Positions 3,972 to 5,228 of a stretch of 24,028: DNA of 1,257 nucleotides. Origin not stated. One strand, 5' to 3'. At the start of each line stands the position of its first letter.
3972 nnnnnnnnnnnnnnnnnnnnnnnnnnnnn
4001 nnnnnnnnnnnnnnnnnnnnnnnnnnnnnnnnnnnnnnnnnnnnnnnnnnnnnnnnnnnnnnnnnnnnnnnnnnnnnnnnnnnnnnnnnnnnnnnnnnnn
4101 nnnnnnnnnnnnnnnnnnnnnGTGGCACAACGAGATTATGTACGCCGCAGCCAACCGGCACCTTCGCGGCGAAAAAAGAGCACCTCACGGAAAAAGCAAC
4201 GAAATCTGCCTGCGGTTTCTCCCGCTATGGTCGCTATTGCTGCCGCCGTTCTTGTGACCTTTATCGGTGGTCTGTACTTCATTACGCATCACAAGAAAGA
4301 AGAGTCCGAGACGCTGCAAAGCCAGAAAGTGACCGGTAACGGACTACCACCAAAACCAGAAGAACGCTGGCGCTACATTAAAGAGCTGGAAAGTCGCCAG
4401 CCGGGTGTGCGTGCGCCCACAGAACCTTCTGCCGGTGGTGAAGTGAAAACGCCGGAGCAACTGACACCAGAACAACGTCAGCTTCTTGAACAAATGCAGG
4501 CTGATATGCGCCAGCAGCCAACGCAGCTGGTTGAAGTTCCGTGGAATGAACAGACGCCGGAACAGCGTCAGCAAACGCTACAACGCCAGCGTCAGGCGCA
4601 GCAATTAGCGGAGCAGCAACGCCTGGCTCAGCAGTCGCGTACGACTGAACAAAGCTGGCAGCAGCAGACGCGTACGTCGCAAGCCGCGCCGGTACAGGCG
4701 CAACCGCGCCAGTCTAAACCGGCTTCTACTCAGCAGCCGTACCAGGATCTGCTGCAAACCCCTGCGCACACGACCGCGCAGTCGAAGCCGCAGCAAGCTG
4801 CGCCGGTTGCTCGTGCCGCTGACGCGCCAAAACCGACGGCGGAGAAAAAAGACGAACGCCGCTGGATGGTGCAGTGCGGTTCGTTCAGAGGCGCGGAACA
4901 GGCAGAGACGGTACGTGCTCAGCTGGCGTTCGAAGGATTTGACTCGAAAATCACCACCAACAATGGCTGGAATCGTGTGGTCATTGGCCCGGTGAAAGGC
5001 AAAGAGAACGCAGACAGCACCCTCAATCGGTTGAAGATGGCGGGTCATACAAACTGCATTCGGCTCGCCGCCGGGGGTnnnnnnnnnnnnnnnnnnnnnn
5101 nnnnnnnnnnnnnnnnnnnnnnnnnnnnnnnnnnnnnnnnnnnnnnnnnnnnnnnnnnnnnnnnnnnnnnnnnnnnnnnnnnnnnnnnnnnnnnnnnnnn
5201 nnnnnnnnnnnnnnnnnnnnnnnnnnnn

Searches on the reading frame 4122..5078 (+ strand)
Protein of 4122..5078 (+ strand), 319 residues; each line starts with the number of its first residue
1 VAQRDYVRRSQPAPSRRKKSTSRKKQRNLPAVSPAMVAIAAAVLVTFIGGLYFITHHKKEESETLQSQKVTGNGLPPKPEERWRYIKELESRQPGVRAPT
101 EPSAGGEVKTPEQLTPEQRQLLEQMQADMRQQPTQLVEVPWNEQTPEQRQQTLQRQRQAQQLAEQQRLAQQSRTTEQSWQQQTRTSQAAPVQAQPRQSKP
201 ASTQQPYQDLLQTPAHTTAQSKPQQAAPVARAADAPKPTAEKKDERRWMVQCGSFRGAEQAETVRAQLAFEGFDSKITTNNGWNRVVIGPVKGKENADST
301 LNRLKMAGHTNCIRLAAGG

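Call 9: find_homologous_proteins(query=window:4122-5078:+, max_evalue=1e-10)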
Query window:4122-5078:+ (319 aa): 2475 proteins with E <= 1e-10 among 6813 candidates; the best 120 are listed.
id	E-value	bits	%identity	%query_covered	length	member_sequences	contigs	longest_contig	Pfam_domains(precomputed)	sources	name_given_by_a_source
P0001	6.7e-213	723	91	100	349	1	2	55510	PF05036.19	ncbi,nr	ncbi:cell division protein FtsN [Shigella flexneri]|nr:cell division protein FtsN [Shigella flexneri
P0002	4.6e-201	685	93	100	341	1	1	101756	PF05036.19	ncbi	ncbi:TPA: cell division protein FtsN [Escherichia coli]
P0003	6.5e-199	678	99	100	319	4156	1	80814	PF05036.19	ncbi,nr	ncbi:TPA: cell division protein FtsN [Escherichia coli]|nr:cell division protein FtsN [Escherichia c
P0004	2.1e-180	617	94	100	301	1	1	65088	PF05036.19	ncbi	ncbi:cell division protein FtsN [Shigella flexneri]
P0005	3.6e-178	609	92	100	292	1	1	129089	PF05036.19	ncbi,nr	ncbi:TPA: cell division protein FtsN [Escherichia coli]|nr:cell division protein FtsN [Escherichia c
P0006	9.0e-177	605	92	100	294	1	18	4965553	PF05036.19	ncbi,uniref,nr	ncbi:TPA: cell division protein FtsN [Escherichia coli]|uniref:Cell division protein FtsN n=1 Tax=Es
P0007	9.9e-176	601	92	100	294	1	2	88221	PF05036.19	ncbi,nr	ncbi:TPA: cell division protein FtsN [Escherichia coli]|nr:cell division protein FtsN [Escherichia c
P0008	1.2e-175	601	92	100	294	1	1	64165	PF05036.19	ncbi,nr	ncbi:cell division protein FtsN [Escherichia coli]|nr:cell division protein FtsN [Escherichia coli]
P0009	6.7e-174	595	89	100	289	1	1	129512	PF05036.19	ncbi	ncbi:cell division protein FtsN [Escherichia coli]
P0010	1.7e-173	594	89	100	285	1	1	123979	PF05036.19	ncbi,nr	ncbi:cell division protein FtsN [Escherichia coli]|nr:cell division protein FtsN [Escherichia coli]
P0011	2.3e-173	594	89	100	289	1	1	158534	PF05036.19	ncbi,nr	ncbi:cell division protein FtsN [Escherichia coli]|nr:cell division protein FtsN [Escherichia coli]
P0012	2.4e-173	594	88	100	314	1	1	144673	PF05036.19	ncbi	ncbi:TPA: cell division protein FtsN [Escherichia coli]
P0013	2.3e-172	590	89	100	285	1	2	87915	PF05036.19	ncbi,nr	ncbi:TPA: cell division protein FtsN [Escherichia coli]|nr:cell division protein FtsN [Escherichia c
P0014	3.2e-172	590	87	100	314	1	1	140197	PF05036.19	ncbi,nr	ncbi:TPA: cell division protein FtsN [Escherichia coli]|nr:cell division protein FtsN [Escherichia c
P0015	1.0e-171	588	100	87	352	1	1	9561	PF05036.19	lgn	-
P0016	1.4e-171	588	90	100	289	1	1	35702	PF05036.19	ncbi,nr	ncbi:cell division protein FtsN [Escherichia coli]|nr:cell division protein FtsN [Escherichia coli]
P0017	1.3e-168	578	86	100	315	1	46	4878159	PF05036.19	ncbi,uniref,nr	ncbi:TPA: cell division protein FtsN [Escherichia coli]|uniref:cell division protein FtsN n=1 Tax=Es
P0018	4.7e-168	576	86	100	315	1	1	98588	PF05036.19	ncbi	ncbi:cell division protein FtsN [Escherichia coli]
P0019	4.8e-168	576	86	100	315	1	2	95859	PF05036.19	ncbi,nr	ncbi:cell division protein FtsN [Escherichia coli]|nr:cell division protein FtsN [Escherichia coli]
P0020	1.0e-167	575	87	100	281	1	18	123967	PF05036.19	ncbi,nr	ncbi:cell division protein FtsN [Escherichia coli]|nr:cell division protein FtsN [Escherichia coli] 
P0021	1.7e-167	574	85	100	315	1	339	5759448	PF05036.19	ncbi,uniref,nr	ncbi:cell division protein FtsN [Escherichia coli]|uniref:Cell division protein FtsN n=1 Tax=Escheri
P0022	1.7e-167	574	85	100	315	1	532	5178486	PF05036.19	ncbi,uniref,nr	ncbi:cell division protein FtsN [Escherichia coli]|uniref:Cell division protein FtsN n=3 Tax=Escheri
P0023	2.5e-167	574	87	100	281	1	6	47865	PF05036.19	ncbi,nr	ncbi:cell division protein FtsN [Escherichia coli]|nr:cell division protein FtsN [Escherichia coli] 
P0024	4.1e-167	573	85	100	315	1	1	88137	PF05036.19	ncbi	ncbi:cell division protein FtsN [Escherichia coli]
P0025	6.1e-167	573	84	100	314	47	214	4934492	PF05036.19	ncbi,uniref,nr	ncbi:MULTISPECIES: cell division protein FtsN [Escherichia]|uniref:Cell division protein FtsN n=2 Ta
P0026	6.1e-167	573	85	100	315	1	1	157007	PF05036.19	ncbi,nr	ncbi:cell division protein FtsN [Escherichia coli]|nr:cell division protein FtsN [Escherichia coli]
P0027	6.3e-167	573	85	100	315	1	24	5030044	PF05036.19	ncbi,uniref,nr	ncbi:cell division protein FtsN [Escherichia coli]|uniref:cell division protein FtsN n=1 Tax=Escheri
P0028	9.5e-167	572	85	100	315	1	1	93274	PF05036.19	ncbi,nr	ncbi:cell division protein FtsN [Escherichia coli]|nr:cell division protein FtsN [Escherichia coli]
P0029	1.5e-166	571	84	100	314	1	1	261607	PF05036.19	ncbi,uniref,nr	ncbi:cell division protein FtsN [Escherichia fergusonii]|uniref:cell division protein FtsN n=1 Tax=E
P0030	2.6e-166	571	93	91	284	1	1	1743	PF05036.19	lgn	-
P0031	8.0e-165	566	84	100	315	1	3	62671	PF05036.19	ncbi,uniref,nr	ncbi:cell division protein FtsN [Escherichia fergusonii]|uniref:cell division protein FtsN n=1 Tax=E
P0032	2.4e-164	564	83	100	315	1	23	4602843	PF05036.19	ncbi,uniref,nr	ncbi:cell division protein FtsN [Escherichia fergusonii]|uniref:cell division protein FtsN n=1 Tax=E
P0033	2.7e-164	564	85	100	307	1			PF05036.19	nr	nr:cell division protein FtsN [Escherichia coli]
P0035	1.8e-163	561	83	100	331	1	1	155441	PF05036.19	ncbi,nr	ncbi:TPA: cell division protein FtsN [Escherichia coli]|nr:cell division protein FtsN [Escherichia c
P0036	6.2e-163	559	83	100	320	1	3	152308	PF05036.19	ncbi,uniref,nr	ncbi:cell division protein FtsN [Citrobacter amalonaticus]|uniref:Cell division protein FtsN n=1 Tax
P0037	6.3e-163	559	83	100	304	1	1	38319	PF05036.19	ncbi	ncbi:cell division protein FtsN [Escherichia fergusonii]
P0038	9.1e-163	559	84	100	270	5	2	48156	PF05036.19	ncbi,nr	ncbi:cell division protein FtsN [Escherichia coli]|nr:cell division protein FtsN [Escherichia coli] 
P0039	7.7e-162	556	92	89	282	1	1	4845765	PF05036.19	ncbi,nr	ncbi:cell division protein FtsN [Escherichia coli]|nr:cell division protein FtsN [Escherichia coli]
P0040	1.1e-161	555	84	100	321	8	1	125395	PF05036.19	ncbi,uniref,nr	ncbi:cell division protein FtsN [Citrobacter sedlakii]|uniref:cell division protein FtsN n=1 Tax=Cit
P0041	1.1e-161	555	81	100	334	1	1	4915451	PF05036.19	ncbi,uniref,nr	ncbi:cell division protein FtsN [Citrobacter enshiensis]|uniref:cell division protein FtsN n=1 Tax=C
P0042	2.2e-161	554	93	89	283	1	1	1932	PF05036.19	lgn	-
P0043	2.8e-161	554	83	100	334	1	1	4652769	PF05036.19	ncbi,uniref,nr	ncbi:cell division protein FtsN [Citrobacter sp. R56]|uniref:cell division protein FtsN n=1 Tax=Citr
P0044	3.9e-161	554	84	100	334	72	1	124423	PF05036.19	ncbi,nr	ncbi:TPA: cell division protein FtsN [Citrobacter koseri]|nr:cell division protein FtsN [Citrobacter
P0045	9.7e-161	552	83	100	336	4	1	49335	PF05036.19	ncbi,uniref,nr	ncbi:cell division protein FtsN [Citrobacter sp. NCU1]|uniref:cell division protein FtsN n=1 Tax=Cit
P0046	1.5e-160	552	80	100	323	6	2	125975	PF05036.19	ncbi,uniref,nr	ncbi:cell division protein FtsN [Citrobacter portucalensis]|uniref:Cell division protein FtsN n=1 Ta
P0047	3.7e-160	550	94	89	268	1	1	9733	PF05036.19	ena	-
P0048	4.1e-160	550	83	100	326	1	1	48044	PF05036.19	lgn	-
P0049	7.0e-160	549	91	89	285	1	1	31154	PF05036.19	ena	-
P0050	9.6e-160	549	80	100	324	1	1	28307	PF05036.19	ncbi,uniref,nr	ncbi:cell division protein FtsN [Citrobacter portucalensis]|uniref:cell division protein FtsN n=1 Ta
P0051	1.4e-159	548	80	100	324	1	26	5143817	PF05036.19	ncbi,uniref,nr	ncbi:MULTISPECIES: cell division protein FtsN [Citrobacter]|uniref:cell division protein FtsN n=1 Ta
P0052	2.2e-159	548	83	100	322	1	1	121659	PF05036.19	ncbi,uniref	ncbi:cell division protein FtsN [Citrobacter portucalensis]|uniref:cell division protein FtsN n=1 Ta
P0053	2.4e-159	548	80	100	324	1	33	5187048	PF05036.19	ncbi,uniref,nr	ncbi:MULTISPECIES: cell division protein FtsN [Citrobacter freundii complex]|uniref:cell division pr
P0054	3.6e-159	547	80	100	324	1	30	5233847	PF05036.19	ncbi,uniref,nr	ncbi:cell division protein FtsN [Citrobacter freundii]|uniref:cell division protein FtsN n=1 Tax=Cit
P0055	6.5e-159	546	80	100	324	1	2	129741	PF05036.19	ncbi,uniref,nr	ncbi:cell division protein FtsN [Citrobacter portucalensis]|uniref:cell division protein FtsN n=1 Ta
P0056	7.5e-159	546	80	100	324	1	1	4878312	PF05036.19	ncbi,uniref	ncbi:cell division protein FtsN [Citrobacter portucalensis]|uniref:cell division protein FtsN n=1 Ta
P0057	9.9e-159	546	81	100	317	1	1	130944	PF05036.19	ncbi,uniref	ncbi:cell division protein FtsN [Citrobacter tructae]|uniref:cell division protein FtsN n=1 Tax=Citr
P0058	1.0e-158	546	80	100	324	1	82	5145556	PF05036.19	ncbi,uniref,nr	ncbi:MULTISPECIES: cell division protein FtsN [Citrobacter]|uniref:Cell division protein FtsN n=1 Ta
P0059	1.0e-158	546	80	100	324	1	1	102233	PF05036.19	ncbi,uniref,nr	ncbi:cell division protein FtsN [Citrobacter portucalensis]|uniref:cell division protein FtsN n=1 Ta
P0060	1.2e-158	545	81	100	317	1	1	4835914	PF05036.19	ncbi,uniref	ncbi:cell division protein FtsN [Citrobacter portucalensis]|uniref:cell division protein FtsN n=1 Ta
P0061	1.6e-158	545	82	100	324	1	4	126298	PF05036.19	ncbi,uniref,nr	ncbi:cell division protein FtsN [Citrobacter portucalensis]|uniref:cell division protein FtsN n=1 Ta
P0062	1.9e-158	545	80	100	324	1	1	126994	PF05036.19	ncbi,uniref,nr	ncbi:cell division protein FtsN [Citrobacter portucalensis]|uniref:cell division protein FtsN n=1 Ta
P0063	2.2e-158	545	80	100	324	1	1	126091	PF05036.19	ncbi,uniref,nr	ncbi:cell division protein FtsN [Citrobacter sp. MGH110]|uniref:cell division protein FtsN n=1 Tax=C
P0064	2.2e-158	544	80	100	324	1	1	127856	PF05036.19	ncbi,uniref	ncbi:cell division protein FtsN [Citrobacter portucalensis]|uniref:cell division protein FtsN n=1 Ta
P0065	2.3e-158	544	79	100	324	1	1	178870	PF05036.19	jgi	-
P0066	2.4e-158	544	80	100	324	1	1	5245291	PF05036.19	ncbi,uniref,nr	ncbi:cell division protein FtsN [Citrobacter portucalensis]|uniref:cell division protein FtsN n=1 Ta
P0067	2.5e-158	544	80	100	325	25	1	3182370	PF05036.19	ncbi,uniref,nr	ncbi:cell division protein FtsN [Citrobacter sp. Marseille-Q6884]|uniref:cell division protein FtsN 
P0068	2.6e-158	544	80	100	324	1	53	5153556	PF05036.19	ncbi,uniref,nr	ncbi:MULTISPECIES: cell division protein FtsN [Citrobacter]|uniref:Cell division protein FtsN n=1 Ta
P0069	2.6e-158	544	80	100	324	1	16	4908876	PF05036.19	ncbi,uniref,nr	ncbi:cell division protein FtsN [Citrobacter freundii]|uniref:Cell division protein FtsN n=1 Tax=Cit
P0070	2.7e-158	544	80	100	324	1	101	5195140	PF05036.19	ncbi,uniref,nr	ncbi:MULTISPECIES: cell division protein FtsN [Citrobacter]|uniref:Cell division protein FtsN n=1 Ta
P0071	2.8e-158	544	94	89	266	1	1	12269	PF05036.19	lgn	-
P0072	3.0e-158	544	80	100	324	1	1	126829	PF05036.19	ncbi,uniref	ncbi:cell division protein FtsN [Citrobacter portucalensis]|uniref:cell division protein FtsN n=1 Ta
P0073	3.2e-158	544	80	100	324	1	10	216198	PF05036.19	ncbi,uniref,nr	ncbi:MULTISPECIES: cell division protein FtsN [Citrobacter]|uniref:cell division protein FtsN n=1 Ta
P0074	3.5e-158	544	79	100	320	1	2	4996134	PF05036.19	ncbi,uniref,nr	ncbi:cell division protein FtsN [Citrobacter sp. Cpo069]|uniref:cell division protein FtsN n=1 Tax=C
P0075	3.6e-158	544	80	100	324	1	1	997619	PF05036.19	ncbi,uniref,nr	ncbi:cell division protein FtsN [Citrobacter sp. Cb026]|uniref:cell division protein FtsN n=1 Tax=Ci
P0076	3.6e-158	544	79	100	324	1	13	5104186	PF05036.19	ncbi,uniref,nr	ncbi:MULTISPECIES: cell division protein FtsN [Citrobacter]|uniref:cell division protein FtsN n=1 Ta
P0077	3.8e-158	544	83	100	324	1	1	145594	PF05036.19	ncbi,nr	ncbi:TPA: cell division protein FtsN [Salmonella enterica]|nr:cell division protein FtsN [Salmonella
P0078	3.8e-158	544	79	100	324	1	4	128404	PF05036.19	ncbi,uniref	ncbi:cell division protein FtsN [Citrobacter sp.]|uniref:cell division protein FtsN n=1 Tax=Citrobac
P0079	3.9e-158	544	80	100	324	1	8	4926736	PF05036.19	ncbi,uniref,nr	ncbi:cell division protein FtsN [Citrobacter portucalensis]|uniref:cell division protein FtsN n=1 Ta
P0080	4.0e-158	544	80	100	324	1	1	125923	PF05036.19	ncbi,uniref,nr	ncbi:cell division protein FtsN [Citrobacter sp. Cpo074]|uniref:cell division protein FtsN n=1 Tax=C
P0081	4.2e-158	544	82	100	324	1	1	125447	PF05036.19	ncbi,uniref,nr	ncbi:cell division protein FtsN [Citrobacter portucalensis]|uniref:cell division protein FtsN n=1 Ta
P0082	4.8e-158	543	90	89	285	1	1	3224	PF05036.19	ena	-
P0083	4.8e-158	543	80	100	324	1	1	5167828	PF05036.19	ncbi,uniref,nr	ncbi:cell division protein FtsN [Citrobacter freundii]|uniref:cell division protein FtsN n=1 Tax=Cit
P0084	4.9e-158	543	79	100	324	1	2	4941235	PF05036.19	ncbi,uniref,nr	ncbi:cell division protein FtsN [Citrobacter braakii]|uniref:cell division protein FtsN n=1 Tax=Citr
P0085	6.7e-158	543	82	100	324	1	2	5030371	PF05036.19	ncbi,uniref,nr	ncbi:cell division protein FtsN [Citrobacter portucalensis]|uniref:Cell division protein FtsN n=1 Ta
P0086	7.6e-158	543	91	89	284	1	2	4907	PF05036.19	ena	-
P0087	7.6e-158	543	79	100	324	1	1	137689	PF05036.19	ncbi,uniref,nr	ncbi:cell division protein FtsN [Citrobacter portucalensis]|uniref:cell division protein FtsN n=1 Ta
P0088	8.0e-158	543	79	100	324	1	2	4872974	PF05036.19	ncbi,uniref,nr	ncbi:cell division protein FtsN [Citrobacter portucalensis]|uniref:cell division protein FtsN n=1 Ta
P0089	9.1e-158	542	80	100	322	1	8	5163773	PF05036.19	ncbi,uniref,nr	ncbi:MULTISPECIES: cell division protein FtsN [Citrobacter]|uniref:cell division protein FtsN n=1 Ta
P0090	9.7e-158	542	79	100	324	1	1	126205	PF05036.19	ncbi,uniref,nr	ncbi:cell division protein FtsN [Citrobacter sp. Cpo126]|uniref:cell division protein FtsN n=1 Tax=C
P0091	9.9e-158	542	79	100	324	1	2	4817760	PF05036.19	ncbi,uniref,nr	ncbi:cell division protein FtsN [Citrobacter braakii]|uniref:cell division protein FtsN n=1 Tax=Citr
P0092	9.9e-158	542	79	100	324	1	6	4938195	PF05036.19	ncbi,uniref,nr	ncbi:cell division protein FtsN [Citrobacter freundii]|uniref:cell division protein FtsN n=1 Tax=Cit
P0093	1.1e-157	542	80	100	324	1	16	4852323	PF05036.19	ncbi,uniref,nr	ncbi:cell division protein FtsN [Citrobacter braakii]|uniref:cell division protein FtsN n=1 Tax=Citr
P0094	1.2e-157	542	79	100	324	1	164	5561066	PF05036.19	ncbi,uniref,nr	ncbi:cell division protein FtsN [Citrobacter braakii]|uniref:Cell division protein FtsN n=1 Tax=Citr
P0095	1.2e-157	542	80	100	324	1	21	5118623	PF05036.19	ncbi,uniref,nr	ncbi:cell division protein FtsN [Citrobacter portucalensis]|uniref:cell division protein FtsN n=1 Ta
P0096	1.5e-157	542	79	100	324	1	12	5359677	PF05036.19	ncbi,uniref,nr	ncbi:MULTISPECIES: cell division protein FtsN [Citrobacter]|uniref:cell division protein FtsN n=1 Ta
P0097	1.5e-157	542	79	100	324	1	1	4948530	PF05036.19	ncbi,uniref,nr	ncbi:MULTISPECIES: cell division protein FtsN [unclassified Citrobacter]|uniref:cell division protei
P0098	1.6e-157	542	79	100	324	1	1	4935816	PF05036.19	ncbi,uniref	ncbi:cell division protein FtsN [Citrobacter portucalensis]|uniref:cell division protein FtsN n=1 Ta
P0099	1.7e-157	542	82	100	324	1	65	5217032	PF05036.19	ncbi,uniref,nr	ncbi:TPA: cell division protein FtsN [Citrobacter freundii]|uniref:cell division protein FtsN n=1 Ta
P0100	1.9e-157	541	79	100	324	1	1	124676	PF05036.19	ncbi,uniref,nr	ncbi:cell division protein FtsN [Citrobacter portucalensis]|uniref:cell division protein FtsN n=1 Ta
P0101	2.2e-157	541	79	100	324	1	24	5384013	PF05036.19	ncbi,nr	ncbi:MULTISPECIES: cell division protein FtsN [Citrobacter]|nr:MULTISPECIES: cell division protein F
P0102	2.3e-157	541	79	100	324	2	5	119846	PF05036.19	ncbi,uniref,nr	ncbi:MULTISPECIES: cell division protein FtsN [Citrobacter]|uniref:cell division protein FtsN n=1 Ta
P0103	2.5e-157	541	90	89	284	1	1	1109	PF05036.19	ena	-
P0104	2.6e-157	541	79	100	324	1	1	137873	PF05036.19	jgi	-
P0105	2.8e-157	541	78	100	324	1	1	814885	PF05036.19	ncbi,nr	ncbi:cell division protein FtsN [Citrobacter youngae]|nr:cell division protein FtsN [Citrobacter you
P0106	2.8e-157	541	79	100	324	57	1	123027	PF05036.19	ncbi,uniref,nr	ncbi:cell division protein FtsN [Citrobacter werkmanii]|uniref:cell division protein FtsN n=1 Tax=Ci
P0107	3.3e-157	541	79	100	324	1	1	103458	PF05036.19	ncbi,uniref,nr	ncbi:cell division protein FtsN [Citrobacter sp. Cb004]|uniref:cell division protein FtsN n=1 Tax=Ci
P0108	3.4e-157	541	80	100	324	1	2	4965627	PF05036.19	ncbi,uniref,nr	ncbi:cell division protein FtsN [Citrobacter braakii]|uniref:cell division protein FtsN n=1 Tax=Citr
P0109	3.6e-157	541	81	100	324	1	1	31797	PF05036.19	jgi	-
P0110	4.0e-157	540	79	100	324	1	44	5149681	PF05036.19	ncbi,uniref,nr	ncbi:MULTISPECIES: cell division protein FtsN [Citrobacter]|uniref:cell division protein FtsN n=1 Ta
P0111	4.0e-157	540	79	100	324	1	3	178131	PF05036.19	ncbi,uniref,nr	ncbi:cell division protein FtsN [Citrobacter sp. Cb080]|uniref:cell division protein FtsN n=1 Tax=Ci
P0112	4.3e-157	540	79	100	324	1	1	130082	PF05036.19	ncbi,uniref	ncbi:cell division protein FtsN [Citrobacter portucalensis]|uniref:cell division protein FtsN n=1 Ta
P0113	4.3e-157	540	79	100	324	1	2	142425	PF05036.19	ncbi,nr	ncbi:TPA: cell division protein FtsN [Citrobacter braakii]|nr:cell division protein FtsN [Citrobacte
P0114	4.3e-157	540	79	100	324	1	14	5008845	PF05036.19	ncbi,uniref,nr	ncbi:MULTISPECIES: cell division protein FtsN [Citrobacter]|uniref:Cell division protein FtsN n=1 Ta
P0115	4.6e-157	540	84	95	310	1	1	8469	PF05036.19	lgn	-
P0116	6.0e-157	540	81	100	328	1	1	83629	PF05036.19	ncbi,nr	ncbi:cell division protein FtsN [Salmonella enterica]|nr:cell division protein FtsN [Salmonella ente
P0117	6.2e-157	540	79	100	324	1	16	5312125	PF05036.19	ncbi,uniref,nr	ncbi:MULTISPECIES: cell division protein FtsN [Citrobacter]|uniref:cell division protein FtsN n=1 Ta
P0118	7.1e-157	540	82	100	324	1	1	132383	PF05036.19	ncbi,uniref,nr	ncbi:cell division protein FtsN [Citrobacter braakii]|uniref:cell division protein FtsN n=1 Tax=Citr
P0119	7.4e-157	540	78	100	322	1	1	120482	PF05036.19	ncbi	ncbi:cell division protein FtsN [Enterobacter cloacae]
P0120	8.2e-157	539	79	100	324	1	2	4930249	PF05036.19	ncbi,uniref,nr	ncbi:cell division protein FtsN [Citrobacter braakii]|uniref:cell division protein FtsN n=1 Tax=Citr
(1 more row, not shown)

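Call 13: list_cluster_members(proteins=[window:4122-5078:+, P0006, P0020, P0009, P0001, P0002])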
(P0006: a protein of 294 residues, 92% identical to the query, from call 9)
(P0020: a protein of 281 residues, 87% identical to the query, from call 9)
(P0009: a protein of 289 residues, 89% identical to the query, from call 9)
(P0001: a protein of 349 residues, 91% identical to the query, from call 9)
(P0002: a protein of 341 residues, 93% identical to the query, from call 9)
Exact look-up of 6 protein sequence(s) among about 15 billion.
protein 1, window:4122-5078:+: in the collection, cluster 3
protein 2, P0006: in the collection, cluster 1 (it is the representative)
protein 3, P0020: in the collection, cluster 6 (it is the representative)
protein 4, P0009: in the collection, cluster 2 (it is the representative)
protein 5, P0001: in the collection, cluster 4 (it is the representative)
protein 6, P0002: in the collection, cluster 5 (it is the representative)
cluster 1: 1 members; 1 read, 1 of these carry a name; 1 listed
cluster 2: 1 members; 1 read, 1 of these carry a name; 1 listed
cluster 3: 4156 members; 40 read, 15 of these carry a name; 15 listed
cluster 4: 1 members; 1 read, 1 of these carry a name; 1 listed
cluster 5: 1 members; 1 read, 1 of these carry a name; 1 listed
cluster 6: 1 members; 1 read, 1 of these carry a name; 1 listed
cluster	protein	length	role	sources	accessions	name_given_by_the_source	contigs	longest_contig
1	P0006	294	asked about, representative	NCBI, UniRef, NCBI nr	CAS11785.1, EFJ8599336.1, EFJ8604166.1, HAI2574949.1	TPA: cell division protein FtsN [Escherichia coli] | Cell division protein FtsN n=1 Tax=Escherichia coli O127:H6 (strain E2348/69 / EPEC) ... | cell division protein FtsN [Escherichia coli]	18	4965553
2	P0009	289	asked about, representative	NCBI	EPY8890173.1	cell division protein FtsN [Escherichia coli]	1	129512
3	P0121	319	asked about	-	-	cell division protein FtsN [Shigella sonnei] | Cell division protein FtsN n=60 Tax=Enterobacterales TaxID=91347 RepID=A0A1L7B1P3_ECOLX | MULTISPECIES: cell division protein FtsN [Enterobacteriaceae]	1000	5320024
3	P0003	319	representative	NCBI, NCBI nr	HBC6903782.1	TPA: cell division protein FtsN [Escherichia coli] | cell division protein FtsN [Escherichia coli]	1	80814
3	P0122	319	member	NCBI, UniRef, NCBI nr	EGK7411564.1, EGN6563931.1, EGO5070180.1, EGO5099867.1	cell division protein FtsN [Escherichia coli] | cell division protein FtsN n=1 Tax=Escherichia coli TaxID=562 RepID=UPI000907124F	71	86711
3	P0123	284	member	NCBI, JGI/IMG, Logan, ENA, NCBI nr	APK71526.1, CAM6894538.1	cell division protein FtsN [Escherichia coli]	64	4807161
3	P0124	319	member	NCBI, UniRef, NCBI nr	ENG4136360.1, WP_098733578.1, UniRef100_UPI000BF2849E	cell division protein FtsN [Escherichia coli] | cell division protein FtsN n=1 Tax=Escherichia coli TaxID=562 RepID=UPI000BF2849E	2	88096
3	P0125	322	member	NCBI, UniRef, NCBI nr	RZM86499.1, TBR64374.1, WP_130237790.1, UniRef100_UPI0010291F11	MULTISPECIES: cell division protein FtsN [unclassified Escherichia] | cell division protein FtsN n=1 Tax=unclassified Escherichia TaxID=2608889 ...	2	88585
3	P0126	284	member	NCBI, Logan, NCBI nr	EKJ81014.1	cell division protein FtsN [Escherichia coli AD30]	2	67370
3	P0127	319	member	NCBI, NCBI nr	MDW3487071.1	cell division protein FtsN [Escherichia coli]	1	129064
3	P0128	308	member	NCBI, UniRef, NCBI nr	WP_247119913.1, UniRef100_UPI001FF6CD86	cell division protein FtsN [Escherichia coli] | cell division protein FtsN n=1 Tax=Escherichia coli TaxID=562 RepID=UPI001FF6CD86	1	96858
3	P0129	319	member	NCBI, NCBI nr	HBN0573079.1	TPA: cell division protein FtsN [Escherichia coli] | cell division protein FtsN [Escherichia coli]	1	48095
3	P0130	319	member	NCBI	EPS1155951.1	cell division protein FtsN [Escherichia coli]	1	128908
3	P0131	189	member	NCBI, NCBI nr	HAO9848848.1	TPA: cell division protein FtsN, partial [Escherichia coli O25b:H4-ST131] | cell division protein FtsN [Escherichia coli O25b:H4-ST131]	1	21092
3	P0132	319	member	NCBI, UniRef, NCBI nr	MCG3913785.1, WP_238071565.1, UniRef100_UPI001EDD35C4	cell division protein FtsN [Escherichia coli] | cell division protein FtsN n=1 Tax=Escherichia coli TaxID=562 RepID=UPI001EDD35C4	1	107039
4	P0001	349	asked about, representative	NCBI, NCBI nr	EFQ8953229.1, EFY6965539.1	cell division protein FtsN [Shigella flexneri]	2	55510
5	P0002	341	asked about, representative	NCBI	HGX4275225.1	TPA: cell division protein FtsN [Escherichia coli]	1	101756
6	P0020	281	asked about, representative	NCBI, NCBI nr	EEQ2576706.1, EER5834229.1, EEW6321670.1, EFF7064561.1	cell division protein FtsN [Escherichia coli]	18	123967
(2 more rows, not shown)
